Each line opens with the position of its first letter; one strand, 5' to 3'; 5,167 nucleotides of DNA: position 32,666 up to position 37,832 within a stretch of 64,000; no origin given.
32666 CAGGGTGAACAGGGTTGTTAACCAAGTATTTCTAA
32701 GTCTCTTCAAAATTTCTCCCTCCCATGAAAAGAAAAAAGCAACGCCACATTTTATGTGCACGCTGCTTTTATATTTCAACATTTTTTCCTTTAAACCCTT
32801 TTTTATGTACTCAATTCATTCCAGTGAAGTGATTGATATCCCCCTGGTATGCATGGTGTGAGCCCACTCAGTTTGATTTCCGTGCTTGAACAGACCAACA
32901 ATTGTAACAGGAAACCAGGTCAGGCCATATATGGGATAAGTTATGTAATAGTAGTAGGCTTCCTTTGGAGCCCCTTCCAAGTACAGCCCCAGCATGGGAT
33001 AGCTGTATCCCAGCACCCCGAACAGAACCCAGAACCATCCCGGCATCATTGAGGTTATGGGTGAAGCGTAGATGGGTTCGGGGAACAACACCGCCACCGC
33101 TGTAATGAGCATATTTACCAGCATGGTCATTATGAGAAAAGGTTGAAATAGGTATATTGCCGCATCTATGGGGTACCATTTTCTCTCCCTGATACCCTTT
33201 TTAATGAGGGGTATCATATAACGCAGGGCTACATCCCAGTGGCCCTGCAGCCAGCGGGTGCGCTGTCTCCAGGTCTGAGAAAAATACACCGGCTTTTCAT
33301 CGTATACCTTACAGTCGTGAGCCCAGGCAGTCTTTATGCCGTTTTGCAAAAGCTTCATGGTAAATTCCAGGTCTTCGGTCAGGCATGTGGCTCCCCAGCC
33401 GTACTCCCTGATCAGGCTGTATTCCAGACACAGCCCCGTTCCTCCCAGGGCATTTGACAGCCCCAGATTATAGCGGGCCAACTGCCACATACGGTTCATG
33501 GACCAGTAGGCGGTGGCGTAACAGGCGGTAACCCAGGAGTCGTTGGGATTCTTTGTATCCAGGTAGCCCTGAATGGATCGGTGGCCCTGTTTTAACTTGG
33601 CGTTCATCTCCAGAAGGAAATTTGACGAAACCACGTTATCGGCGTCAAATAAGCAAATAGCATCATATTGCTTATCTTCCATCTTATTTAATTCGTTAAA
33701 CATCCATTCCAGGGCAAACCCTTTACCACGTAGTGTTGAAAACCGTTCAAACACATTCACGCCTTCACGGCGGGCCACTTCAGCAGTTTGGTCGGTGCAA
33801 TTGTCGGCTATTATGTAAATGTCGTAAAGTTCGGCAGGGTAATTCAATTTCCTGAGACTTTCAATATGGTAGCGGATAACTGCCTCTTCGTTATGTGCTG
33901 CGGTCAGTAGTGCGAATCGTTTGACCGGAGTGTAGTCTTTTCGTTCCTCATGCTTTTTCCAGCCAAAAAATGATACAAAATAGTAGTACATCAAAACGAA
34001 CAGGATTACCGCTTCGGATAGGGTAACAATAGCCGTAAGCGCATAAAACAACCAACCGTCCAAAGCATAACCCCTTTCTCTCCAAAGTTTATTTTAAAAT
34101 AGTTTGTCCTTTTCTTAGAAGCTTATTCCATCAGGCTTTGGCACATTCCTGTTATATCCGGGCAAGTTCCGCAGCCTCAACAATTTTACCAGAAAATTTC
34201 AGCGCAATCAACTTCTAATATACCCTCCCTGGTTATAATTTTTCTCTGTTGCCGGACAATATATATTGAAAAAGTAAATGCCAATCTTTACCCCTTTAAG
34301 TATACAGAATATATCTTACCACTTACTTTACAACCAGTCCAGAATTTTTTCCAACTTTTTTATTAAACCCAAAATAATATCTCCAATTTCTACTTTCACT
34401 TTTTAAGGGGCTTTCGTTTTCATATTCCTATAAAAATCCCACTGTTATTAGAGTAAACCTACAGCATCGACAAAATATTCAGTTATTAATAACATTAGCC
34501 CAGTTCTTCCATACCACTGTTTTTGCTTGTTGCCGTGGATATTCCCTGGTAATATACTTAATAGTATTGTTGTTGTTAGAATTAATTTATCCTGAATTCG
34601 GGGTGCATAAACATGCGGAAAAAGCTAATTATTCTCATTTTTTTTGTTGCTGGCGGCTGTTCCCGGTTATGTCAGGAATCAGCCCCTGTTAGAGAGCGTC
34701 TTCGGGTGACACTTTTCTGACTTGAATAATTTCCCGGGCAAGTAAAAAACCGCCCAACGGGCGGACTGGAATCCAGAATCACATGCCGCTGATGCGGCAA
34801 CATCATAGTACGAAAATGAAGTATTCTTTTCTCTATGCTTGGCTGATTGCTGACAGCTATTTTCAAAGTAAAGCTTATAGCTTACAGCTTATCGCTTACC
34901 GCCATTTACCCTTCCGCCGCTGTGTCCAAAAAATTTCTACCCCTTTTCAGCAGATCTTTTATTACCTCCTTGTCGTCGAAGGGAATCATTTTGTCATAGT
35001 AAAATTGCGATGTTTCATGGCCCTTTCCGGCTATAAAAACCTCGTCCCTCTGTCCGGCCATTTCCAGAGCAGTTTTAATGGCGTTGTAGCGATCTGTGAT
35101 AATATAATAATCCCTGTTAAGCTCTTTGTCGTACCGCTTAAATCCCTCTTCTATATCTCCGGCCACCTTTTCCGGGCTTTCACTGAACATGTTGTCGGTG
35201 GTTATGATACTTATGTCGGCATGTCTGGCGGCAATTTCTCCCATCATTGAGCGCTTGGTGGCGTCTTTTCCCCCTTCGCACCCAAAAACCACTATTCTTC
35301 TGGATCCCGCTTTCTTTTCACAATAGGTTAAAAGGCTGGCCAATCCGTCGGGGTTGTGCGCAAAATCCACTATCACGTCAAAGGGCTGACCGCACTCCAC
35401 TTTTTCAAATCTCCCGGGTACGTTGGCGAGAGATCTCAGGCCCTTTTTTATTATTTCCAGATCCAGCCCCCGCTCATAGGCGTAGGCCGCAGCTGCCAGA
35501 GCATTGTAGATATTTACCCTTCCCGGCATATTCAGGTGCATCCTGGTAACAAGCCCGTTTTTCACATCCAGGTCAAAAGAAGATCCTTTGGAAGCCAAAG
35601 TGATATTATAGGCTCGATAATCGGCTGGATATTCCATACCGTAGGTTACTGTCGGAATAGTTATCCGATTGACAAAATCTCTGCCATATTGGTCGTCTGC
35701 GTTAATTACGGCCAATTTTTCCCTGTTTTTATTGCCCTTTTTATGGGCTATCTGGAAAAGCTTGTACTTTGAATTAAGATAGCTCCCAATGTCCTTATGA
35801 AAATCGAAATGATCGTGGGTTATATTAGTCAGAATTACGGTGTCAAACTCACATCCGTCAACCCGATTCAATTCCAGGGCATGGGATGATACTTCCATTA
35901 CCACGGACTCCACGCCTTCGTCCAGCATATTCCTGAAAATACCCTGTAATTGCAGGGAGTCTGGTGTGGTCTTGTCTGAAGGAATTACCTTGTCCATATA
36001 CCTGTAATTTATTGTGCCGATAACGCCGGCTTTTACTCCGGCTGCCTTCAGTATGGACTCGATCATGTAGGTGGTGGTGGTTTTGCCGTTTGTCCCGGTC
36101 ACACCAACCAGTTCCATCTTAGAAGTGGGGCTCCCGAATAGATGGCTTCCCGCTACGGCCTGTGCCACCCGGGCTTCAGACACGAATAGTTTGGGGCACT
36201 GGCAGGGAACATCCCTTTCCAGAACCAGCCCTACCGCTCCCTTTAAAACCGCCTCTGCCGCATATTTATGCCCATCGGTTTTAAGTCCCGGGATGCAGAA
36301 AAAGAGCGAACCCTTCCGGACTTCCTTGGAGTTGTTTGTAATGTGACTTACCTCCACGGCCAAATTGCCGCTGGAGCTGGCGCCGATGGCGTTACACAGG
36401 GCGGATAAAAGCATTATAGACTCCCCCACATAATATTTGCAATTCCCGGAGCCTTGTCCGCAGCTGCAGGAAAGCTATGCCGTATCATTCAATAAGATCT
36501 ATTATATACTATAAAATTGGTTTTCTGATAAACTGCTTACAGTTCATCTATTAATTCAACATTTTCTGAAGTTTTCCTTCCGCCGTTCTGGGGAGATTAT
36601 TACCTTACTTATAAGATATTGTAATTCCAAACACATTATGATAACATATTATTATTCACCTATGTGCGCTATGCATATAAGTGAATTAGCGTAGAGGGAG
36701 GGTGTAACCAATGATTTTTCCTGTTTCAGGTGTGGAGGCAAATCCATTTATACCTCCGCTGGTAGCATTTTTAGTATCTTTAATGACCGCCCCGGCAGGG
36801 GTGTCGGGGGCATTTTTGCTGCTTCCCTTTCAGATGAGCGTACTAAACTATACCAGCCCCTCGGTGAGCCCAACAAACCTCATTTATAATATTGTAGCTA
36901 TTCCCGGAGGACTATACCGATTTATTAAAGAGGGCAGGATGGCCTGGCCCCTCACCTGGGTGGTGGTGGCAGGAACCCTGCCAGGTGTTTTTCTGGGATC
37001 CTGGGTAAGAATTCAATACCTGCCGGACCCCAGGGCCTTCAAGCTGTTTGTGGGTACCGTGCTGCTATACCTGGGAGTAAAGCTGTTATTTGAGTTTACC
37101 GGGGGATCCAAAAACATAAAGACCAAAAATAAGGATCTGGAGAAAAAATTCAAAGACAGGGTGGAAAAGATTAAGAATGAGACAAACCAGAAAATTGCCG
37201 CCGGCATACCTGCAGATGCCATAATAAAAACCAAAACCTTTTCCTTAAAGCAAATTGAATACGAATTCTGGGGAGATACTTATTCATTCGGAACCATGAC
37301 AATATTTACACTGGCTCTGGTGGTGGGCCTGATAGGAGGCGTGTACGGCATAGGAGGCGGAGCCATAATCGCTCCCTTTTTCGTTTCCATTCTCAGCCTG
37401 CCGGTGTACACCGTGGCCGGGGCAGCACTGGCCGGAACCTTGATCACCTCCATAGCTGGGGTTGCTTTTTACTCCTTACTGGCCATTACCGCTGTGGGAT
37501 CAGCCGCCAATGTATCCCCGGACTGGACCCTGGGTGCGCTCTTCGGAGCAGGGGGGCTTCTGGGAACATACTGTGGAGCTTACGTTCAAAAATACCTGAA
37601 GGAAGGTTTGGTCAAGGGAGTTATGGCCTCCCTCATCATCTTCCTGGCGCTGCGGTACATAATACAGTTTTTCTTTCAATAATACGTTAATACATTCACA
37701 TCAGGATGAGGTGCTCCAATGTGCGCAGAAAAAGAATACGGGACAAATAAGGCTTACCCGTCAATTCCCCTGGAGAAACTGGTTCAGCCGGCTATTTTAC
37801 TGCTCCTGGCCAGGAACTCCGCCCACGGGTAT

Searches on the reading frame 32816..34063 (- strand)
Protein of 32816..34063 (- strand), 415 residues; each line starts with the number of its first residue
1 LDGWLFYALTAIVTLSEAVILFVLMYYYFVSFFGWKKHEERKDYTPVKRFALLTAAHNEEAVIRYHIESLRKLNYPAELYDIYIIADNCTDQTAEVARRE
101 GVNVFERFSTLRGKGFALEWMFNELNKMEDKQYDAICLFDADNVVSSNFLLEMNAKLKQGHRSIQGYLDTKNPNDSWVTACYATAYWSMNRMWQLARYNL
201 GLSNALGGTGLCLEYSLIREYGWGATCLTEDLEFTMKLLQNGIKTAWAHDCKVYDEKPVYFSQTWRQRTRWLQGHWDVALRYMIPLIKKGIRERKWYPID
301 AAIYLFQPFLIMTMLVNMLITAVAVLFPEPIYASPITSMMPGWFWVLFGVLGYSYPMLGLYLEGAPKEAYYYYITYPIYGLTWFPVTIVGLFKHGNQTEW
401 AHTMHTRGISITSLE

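Call 23: search_protein_families(library=pfam, proteins=[window:32816-34063:-])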
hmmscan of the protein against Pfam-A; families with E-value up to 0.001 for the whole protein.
window:32816-34063:- (415 aa): 5 families
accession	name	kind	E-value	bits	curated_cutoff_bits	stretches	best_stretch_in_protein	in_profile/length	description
PF13641.12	Glyco_tranf_2_3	-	8.4e-23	82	27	1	50-273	3-229/230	Glycosyltransferase like family 2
PF13632.12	Glyco_trans_2_3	-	3.1e-19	70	27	1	136-348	2-189/198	Glycosyl transferase family group 2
PF00535.33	Glycos_transf_2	-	1.3e-08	35.4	23.3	1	54-177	4-124/168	Glycosyl transferase family 2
PF13506.12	Glyco_transf_21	-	5.3e-07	29.7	21.7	1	123-271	21-172/174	Glycosyl transferase family 21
PF13704.12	Glyco_tranf_2_4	-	0.0001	23.1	27.5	1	58-145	2-84/98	Glycosyl transferase family 2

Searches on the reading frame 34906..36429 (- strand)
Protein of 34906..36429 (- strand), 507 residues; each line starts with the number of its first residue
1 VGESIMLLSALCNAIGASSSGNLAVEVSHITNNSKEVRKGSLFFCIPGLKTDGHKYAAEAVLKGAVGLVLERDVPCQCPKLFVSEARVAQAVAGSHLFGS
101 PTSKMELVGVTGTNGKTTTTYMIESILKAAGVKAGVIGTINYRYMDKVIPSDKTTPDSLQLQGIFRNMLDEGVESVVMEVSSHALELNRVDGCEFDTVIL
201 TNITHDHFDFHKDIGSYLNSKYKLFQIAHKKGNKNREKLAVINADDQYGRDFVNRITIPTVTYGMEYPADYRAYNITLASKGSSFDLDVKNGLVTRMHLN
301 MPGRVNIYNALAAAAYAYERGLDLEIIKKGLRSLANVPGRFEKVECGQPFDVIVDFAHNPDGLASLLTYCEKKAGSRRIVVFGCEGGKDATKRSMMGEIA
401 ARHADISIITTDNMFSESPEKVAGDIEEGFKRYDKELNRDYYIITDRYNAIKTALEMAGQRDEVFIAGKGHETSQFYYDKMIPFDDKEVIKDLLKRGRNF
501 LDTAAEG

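Call 23: search_protein_families(library=pfam, proteins=[window:34906-36429:-])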
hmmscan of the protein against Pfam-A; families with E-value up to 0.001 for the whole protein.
window:34906-36429:- (507 aa): 3 families
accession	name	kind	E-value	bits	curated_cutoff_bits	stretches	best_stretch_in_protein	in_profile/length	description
PF08245.18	Mur_ligase_M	-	3.9e-54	184.1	24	1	110-316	1-199/200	Mur ligase middle domain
PF02875.26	Mur_ligase_C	-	2.7e-26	93.3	28.4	1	339-470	1-127/127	Mur ligase, glutamate ligase domain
PF01225.30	Mur_ligase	-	4.9e-06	27.3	21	1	27-74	2-54/95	Mur ligase family, catalytic domain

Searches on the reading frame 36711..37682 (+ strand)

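Call 71: search_protein_families(library=pfam, proteins=[window:36711-37682:+])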
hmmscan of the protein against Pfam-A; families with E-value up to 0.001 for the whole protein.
window:36711-37682:+ (323 aa): 1 family
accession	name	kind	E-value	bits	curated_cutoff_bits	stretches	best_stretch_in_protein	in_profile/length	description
PF01925.25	TauE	-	2.3e-35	122.8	32.6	1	17-315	3-236/237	Sulfite exporter TauE/SafE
